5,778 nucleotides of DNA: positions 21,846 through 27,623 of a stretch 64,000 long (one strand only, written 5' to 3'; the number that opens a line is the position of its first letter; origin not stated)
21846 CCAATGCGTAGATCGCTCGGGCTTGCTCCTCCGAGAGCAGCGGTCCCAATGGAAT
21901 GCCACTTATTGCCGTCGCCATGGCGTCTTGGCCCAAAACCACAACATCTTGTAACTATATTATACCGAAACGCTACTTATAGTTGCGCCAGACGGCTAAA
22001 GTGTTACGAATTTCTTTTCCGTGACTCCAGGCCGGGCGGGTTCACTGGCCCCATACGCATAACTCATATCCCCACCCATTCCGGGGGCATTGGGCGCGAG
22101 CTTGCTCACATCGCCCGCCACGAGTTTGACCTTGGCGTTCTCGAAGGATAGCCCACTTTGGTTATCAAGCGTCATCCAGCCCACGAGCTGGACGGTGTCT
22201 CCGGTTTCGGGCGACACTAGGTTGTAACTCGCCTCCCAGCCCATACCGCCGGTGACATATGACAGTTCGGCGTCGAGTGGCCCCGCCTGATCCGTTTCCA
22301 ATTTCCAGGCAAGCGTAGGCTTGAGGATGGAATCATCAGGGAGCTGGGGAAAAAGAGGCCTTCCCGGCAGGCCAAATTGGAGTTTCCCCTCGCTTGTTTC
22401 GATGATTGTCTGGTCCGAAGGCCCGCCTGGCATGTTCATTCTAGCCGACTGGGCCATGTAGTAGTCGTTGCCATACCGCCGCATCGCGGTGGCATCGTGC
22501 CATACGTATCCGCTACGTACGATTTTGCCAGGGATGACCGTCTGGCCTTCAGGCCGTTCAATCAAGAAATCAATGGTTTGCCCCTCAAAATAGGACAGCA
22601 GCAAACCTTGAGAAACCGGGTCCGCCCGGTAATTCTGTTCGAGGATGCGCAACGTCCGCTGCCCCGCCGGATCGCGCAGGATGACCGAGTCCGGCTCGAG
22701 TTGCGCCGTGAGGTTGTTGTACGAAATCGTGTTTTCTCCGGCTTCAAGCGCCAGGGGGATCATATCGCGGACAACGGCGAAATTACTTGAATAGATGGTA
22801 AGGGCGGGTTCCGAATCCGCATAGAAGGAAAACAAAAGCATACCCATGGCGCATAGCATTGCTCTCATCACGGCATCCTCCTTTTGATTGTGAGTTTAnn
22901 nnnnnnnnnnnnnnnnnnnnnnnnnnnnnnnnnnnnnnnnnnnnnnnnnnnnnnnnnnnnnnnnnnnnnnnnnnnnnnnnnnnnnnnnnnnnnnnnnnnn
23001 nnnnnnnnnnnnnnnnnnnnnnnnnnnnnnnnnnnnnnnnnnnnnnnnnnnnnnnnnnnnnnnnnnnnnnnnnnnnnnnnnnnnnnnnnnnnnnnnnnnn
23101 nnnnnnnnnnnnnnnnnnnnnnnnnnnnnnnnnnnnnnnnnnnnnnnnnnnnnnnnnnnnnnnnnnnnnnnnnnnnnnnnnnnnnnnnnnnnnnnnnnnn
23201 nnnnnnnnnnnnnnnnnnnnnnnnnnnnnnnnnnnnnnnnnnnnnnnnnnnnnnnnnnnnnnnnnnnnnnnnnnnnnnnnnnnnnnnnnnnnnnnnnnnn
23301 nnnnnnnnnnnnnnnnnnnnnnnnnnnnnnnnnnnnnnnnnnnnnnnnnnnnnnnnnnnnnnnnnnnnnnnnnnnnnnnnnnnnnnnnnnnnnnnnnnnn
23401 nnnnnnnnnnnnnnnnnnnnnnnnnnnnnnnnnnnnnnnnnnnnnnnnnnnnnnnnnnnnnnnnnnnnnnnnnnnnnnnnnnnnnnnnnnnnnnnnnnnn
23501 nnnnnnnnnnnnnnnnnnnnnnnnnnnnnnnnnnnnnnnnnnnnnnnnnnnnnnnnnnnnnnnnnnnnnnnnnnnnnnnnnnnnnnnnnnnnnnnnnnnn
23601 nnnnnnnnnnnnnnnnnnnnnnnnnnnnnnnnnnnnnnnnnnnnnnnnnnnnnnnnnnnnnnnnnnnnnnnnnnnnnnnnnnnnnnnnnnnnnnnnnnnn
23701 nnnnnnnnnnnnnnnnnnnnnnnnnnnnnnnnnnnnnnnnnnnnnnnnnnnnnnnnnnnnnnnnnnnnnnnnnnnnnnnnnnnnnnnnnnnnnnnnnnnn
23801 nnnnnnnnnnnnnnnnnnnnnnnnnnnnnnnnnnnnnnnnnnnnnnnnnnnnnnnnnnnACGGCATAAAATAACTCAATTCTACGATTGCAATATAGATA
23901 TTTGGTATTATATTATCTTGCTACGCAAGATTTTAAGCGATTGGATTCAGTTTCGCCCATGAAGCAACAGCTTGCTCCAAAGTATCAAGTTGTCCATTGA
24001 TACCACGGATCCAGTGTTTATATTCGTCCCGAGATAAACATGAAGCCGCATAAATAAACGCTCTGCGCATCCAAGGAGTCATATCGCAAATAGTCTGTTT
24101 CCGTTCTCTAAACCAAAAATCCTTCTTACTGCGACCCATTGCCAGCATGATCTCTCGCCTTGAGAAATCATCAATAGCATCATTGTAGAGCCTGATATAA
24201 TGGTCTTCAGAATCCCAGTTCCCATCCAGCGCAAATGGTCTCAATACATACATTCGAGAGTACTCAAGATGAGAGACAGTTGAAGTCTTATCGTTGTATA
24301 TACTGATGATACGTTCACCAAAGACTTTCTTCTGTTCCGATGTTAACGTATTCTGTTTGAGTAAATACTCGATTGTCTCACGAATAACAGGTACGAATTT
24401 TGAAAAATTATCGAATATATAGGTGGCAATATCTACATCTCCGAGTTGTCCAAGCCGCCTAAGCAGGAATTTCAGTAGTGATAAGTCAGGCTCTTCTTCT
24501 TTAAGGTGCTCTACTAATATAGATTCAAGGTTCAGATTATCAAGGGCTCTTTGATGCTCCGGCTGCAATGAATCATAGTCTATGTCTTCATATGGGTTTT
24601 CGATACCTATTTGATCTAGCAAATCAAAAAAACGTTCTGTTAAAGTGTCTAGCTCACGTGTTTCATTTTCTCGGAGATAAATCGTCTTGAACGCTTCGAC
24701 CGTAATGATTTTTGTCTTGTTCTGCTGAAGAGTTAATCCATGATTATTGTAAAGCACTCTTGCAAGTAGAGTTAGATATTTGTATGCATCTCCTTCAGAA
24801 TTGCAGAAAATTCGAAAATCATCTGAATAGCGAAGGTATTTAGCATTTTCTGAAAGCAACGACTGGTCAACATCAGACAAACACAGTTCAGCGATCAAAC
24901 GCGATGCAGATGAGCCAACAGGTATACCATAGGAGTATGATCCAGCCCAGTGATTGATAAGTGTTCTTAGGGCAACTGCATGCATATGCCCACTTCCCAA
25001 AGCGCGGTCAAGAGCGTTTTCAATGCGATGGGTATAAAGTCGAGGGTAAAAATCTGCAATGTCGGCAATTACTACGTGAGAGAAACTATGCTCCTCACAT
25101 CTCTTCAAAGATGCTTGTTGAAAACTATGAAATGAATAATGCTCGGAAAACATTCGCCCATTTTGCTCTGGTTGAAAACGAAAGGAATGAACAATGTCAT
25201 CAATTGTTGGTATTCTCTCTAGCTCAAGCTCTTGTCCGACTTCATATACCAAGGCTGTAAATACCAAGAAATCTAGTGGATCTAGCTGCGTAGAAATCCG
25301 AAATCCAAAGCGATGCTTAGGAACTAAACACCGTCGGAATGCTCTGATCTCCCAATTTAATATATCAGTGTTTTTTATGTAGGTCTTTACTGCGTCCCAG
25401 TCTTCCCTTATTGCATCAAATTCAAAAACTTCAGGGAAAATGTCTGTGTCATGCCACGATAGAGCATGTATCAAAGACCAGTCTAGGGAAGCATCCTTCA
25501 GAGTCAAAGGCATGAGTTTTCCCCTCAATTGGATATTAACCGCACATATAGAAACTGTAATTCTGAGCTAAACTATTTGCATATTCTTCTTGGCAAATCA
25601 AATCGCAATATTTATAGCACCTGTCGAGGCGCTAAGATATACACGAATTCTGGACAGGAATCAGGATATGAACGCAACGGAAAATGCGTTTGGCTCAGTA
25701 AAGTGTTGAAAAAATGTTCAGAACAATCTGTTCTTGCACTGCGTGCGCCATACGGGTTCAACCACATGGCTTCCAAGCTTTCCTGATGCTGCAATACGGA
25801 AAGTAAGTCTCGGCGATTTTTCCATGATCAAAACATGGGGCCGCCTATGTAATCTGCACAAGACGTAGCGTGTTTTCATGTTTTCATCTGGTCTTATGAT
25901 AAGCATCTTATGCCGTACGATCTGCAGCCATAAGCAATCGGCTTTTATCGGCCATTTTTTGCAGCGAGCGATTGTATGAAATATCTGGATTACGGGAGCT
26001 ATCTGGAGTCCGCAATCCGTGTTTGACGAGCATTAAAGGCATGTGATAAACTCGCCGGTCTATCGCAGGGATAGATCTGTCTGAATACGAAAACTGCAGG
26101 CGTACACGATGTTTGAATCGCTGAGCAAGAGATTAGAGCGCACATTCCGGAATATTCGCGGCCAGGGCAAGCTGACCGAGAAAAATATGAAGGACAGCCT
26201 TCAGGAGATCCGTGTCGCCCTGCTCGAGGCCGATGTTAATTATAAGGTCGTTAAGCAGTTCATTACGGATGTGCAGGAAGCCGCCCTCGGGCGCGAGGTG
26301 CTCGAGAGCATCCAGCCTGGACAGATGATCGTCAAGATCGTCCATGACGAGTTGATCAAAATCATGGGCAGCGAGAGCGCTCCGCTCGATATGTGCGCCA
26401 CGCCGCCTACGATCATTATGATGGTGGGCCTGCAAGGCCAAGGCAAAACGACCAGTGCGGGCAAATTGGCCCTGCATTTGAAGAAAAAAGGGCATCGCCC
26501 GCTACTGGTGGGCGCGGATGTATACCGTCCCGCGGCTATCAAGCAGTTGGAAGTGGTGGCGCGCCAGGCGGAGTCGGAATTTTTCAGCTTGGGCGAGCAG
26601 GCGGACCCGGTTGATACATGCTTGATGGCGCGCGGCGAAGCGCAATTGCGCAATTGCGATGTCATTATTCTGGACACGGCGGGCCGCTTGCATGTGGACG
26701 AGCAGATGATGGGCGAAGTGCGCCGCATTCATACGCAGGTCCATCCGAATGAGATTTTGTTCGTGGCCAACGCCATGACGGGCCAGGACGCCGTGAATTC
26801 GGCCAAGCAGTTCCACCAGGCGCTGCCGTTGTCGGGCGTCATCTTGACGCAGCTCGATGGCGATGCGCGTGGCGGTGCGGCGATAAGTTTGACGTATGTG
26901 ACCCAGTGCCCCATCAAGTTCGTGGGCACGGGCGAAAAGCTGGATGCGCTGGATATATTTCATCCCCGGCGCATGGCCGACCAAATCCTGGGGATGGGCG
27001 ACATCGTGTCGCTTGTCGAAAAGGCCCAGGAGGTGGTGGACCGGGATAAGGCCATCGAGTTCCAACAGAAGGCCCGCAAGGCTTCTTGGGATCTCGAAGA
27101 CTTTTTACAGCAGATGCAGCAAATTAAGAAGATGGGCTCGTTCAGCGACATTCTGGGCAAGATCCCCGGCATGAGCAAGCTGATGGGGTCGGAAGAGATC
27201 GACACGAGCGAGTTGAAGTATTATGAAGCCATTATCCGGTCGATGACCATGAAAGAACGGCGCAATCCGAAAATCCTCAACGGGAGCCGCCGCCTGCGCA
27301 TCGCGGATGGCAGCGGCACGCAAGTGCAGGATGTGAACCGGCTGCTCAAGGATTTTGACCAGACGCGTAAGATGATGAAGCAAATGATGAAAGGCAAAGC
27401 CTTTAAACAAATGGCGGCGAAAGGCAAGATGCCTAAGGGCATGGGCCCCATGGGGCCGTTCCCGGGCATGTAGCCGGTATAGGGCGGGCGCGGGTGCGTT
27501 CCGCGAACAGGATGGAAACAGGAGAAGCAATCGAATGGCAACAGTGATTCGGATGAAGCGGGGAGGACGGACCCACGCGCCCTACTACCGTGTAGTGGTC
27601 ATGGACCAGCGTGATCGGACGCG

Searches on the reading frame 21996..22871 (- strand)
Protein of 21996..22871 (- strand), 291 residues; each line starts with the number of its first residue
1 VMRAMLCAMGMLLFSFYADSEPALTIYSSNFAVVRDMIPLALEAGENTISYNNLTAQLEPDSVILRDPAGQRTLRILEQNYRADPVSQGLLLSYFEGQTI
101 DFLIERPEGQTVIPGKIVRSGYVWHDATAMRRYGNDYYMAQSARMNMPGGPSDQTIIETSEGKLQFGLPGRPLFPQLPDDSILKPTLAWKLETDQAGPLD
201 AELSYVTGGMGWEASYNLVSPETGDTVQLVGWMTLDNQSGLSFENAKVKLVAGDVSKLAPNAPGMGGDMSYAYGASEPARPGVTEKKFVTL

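Call 91: search_protein_families(library=pfam, proteins=[window:21996-22871:-], max_evalue=0.0001)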
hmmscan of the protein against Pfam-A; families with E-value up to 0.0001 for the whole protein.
window:21996-22871:- (291 aa): 1 family
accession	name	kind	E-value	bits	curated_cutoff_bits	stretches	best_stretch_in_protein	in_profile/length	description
PF13600.11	DUF4140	-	5e-05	24.1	27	1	25-86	2-59/98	N-terminal domain of unknown function (DUF4140)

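Call 92: search_protein_families(library=padloc, proteins=[window:21996-22871:-], max_evalue=0.001)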
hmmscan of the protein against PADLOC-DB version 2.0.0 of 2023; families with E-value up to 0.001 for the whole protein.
window:21996-22871:- (291 aa): 0 families

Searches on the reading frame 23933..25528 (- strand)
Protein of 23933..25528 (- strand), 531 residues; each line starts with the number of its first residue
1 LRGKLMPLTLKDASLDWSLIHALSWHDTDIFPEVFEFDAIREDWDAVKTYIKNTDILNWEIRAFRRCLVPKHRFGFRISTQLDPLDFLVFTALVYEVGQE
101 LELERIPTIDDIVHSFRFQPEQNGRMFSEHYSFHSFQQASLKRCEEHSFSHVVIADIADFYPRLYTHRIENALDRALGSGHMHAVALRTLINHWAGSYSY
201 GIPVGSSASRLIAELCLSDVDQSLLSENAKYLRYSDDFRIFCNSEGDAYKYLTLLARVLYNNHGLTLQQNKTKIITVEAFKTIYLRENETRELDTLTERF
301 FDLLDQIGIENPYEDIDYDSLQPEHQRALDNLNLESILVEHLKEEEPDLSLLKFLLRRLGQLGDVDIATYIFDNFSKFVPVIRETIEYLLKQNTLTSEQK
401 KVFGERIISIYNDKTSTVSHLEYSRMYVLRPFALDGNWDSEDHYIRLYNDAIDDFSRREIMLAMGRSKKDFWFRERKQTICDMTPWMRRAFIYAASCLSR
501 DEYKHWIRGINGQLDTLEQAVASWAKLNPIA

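Call 91: search_protein_families(library=pfam, proteins=[window:23933-25528:-], max_evalue=0.0001)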
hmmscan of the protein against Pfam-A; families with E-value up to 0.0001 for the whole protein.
window:23933-25528:- (531 aa): 1 family
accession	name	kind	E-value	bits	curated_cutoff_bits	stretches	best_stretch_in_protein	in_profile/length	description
PF00078.32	RVT_1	-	8e-11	42.5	29.6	1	144-276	60-193/205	Reverse transcriptase (RNA-dependent DNA polymerase)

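Call 92: search_protein_families(library=padloc, proteins=[window:23933-25528:-], max_evalue=0.001)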
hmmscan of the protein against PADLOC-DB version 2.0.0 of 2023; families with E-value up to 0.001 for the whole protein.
window:23933-25528:- (531 aa): 73 families (the best 25 are shown)
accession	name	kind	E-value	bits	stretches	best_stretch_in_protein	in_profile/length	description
PDLC03783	Drt8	-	1.7e-158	527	1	10-526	2-490/493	DRT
PDLC03759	RT_UG21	-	3.7e-48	162.5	1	12-423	6-398/503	DRT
PDLC03756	RT_UG19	-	7.9e-34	115.6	1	58-504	55-462/562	DRT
PDLC03771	RT_UG32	-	3.1e-31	106.6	1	29-390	48-372/521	DRT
PDLC03761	RT_UG23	-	1.8e-30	104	1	20-279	12-266/489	DRT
PDLC03785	RT_UG9_large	-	2.1e-28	97.1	1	48-403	281-612/772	DRT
PDLC03760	RT_UG22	-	2.7e-28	97.2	1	28-454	23-409/476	DRT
PDLC03758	RT_UG20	-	4.5e-25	86.7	1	68-430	68-414/511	DRT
PDLC03752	Drt4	-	6e-25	86.4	1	119-415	101-368/467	DRT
PDLC02180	Drt4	-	1.2e-23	81.7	1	116-277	110-273/532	-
PDLC03770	RT_UG31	-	1.4e-23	81.8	1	145-282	119-251/456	DRT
PDLC03748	Drt6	-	2.1e-23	81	1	69-279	49-257/511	DRT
PDLC02179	Drt4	-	7.4e-23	79.3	1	74-278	58-265/542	-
PDLC03775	RT_UG36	-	3.8e-22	76.9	1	74-281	69-273/557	DRT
PDLC03751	RT_UG14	-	5.7e-22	76.2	1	122-276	135-293/493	DRT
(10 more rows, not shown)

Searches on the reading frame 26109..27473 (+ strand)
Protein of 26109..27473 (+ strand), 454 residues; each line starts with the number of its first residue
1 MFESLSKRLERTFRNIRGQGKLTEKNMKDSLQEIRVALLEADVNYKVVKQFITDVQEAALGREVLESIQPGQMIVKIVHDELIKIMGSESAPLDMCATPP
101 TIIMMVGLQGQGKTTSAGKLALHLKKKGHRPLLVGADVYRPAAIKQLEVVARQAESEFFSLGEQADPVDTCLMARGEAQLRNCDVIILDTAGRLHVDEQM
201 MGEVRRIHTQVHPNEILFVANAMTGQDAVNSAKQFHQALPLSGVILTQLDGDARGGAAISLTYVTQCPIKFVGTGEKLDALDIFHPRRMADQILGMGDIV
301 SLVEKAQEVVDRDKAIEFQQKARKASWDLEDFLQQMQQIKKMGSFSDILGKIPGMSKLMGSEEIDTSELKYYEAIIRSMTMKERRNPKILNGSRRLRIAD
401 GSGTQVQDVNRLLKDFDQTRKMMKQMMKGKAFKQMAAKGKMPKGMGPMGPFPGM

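Call 91: search_protein_families(library=pfam, proteins=[window:26109-27473:+], max_evalue=0.0001)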
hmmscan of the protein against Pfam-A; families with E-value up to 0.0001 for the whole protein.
window:26109-27473:+ (454 aa): 3 families
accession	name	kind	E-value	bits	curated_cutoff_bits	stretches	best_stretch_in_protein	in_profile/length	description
PF00448.28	SRP54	-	1.6e-69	233.9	22.7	1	100-295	1-196/196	SRP54-type protein, GTPase domain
PF02978.25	SRP_SPB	-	3.7e-35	120.6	27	1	327-423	2-91/91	Signal peptide binding domain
PF02881.24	SRP54_N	-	2.3e-22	79.4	22.4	1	5-82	1-75/75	SRP54-type protein, helical bundle domain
